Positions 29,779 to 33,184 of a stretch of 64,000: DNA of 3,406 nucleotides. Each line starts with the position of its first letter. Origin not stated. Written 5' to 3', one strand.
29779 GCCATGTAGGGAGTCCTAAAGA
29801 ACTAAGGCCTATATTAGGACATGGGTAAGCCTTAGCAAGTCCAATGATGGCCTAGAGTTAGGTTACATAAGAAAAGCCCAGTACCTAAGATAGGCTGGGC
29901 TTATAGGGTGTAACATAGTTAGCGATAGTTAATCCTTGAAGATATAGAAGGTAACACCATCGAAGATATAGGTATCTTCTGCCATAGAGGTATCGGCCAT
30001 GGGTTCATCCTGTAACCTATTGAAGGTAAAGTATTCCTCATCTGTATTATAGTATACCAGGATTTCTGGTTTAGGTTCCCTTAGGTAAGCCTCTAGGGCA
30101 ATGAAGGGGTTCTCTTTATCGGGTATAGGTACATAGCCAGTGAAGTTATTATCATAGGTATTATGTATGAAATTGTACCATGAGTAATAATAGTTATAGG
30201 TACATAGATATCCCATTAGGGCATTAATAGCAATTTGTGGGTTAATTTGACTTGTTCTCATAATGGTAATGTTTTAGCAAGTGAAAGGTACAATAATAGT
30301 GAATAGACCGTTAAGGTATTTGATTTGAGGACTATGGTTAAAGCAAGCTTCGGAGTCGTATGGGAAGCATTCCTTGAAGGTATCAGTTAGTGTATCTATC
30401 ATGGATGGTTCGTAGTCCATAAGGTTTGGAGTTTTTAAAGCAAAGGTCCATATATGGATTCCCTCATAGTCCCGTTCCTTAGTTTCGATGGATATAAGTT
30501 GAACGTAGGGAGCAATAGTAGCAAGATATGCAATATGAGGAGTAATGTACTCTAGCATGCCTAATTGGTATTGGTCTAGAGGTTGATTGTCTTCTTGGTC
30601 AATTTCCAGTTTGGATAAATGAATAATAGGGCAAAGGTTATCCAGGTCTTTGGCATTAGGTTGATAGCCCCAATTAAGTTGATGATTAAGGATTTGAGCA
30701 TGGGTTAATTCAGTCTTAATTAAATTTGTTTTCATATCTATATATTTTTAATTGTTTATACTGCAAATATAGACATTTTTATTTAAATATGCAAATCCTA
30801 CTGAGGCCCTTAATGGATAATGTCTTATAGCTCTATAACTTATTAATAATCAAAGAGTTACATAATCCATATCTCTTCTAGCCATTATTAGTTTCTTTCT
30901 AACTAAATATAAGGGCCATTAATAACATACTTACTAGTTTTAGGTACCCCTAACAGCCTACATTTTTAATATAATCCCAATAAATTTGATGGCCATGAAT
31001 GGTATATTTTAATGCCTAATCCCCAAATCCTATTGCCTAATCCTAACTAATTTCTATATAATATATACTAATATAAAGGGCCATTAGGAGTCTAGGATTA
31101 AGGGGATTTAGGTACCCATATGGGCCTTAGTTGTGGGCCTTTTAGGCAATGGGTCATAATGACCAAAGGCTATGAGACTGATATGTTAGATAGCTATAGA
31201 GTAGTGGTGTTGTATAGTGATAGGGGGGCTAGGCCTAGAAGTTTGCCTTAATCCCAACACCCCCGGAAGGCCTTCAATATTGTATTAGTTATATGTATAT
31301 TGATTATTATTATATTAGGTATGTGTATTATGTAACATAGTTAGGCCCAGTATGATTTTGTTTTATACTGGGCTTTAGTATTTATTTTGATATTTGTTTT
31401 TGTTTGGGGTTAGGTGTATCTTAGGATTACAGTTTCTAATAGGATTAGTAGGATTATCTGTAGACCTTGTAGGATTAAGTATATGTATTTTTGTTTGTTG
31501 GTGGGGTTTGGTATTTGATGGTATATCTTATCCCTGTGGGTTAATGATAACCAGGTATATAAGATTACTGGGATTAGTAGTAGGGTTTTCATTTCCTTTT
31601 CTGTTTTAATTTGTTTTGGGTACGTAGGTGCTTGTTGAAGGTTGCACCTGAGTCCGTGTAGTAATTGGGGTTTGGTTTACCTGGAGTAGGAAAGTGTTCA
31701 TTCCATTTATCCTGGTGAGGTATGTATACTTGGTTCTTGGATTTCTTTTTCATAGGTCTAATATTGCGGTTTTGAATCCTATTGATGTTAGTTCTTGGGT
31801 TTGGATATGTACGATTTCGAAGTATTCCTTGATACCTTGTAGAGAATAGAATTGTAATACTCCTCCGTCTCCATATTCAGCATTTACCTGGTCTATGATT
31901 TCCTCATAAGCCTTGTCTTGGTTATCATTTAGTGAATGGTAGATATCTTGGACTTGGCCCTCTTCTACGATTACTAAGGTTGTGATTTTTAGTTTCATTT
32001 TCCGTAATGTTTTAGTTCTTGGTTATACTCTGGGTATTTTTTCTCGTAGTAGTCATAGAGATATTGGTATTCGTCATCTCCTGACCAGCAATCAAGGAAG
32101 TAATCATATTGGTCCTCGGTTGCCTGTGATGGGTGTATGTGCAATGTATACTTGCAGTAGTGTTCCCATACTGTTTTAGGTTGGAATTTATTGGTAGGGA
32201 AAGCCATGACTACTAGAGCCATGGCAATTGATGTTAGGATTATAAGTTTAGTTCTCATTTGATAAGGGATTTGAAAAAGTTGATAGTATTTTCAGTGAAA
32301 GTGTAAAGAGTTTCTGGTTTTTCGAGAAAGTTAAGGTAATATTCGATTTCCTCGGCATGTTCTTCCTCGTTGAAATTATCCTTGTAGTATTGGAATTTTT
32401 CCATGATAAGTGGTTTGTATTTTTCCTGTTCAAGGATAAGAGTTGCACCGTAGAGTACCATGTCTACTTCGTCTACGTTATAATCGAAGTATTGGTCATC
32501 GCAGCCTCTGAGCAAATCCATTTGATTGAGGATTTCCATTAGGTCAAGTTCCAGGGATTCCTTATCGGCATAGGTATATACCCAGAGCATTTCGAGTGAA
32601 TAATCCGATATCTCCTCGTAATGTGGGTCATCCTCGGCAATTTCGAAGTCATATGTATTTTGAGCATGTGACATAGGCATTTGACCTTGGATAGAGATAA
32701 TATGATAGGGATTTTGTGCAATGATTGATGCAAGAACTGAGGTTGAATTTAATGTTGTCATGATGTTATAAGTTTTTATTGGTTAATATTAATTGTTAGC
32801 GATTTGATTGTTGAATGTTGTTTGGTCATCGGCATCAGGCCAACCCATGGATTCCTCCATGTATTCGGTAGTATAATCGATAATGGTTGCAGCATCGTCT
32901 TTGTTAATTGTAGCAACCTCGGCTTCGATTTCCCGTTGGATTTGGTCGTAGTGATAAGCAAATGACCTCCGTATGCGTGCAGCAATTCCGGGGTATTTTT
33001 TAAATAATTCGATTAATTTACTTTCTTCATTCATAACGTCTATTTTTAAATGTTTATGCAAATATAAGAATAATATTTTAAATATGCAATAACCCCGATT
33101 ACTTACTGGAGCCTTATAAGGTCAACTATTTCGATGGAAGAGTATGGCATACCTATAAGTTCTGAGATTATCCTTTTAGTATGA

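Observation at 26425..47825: Promoter family with an upstream CCTCAG box placed exactly 37, 47 or 57 bp from the -7 box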

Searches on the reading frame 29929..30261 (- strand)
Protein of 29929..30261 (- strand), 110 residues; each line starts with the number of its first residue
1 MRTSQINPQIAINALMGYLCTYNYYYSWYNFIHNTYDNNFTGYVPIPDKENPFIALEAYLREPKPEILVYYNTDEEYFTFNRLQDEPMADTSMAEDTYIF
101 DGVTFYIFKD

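Call 26: search_protein_families(library=pfam, proteins=[window:29929-30261:-], max_evalue=0.01)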
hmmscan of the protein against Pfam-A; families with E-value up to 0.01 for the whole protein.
window:29929-30261:- (110 aa): 1 family
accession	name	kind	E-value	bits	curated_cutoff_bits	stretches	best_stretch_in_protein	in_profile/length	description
PF19773.5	DUF6259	-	0.0096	15.5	28.7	1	26-74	80-128/300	Domain of unknown function (DUF6259)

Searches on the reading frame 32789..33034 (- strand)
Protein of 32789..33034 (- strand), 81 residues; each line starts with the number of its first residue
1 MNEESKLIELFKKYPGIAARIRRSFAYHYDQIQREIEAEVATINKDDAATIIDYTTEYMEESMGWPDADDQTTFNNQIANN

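Call 59: search_protein_families(library=pfam, proteins=[window:32789-33034:-], max_evalue=0.01)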
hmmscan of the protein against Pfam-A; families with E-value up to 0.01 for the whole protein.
window:32789-33034:- (81 aa): 0 families
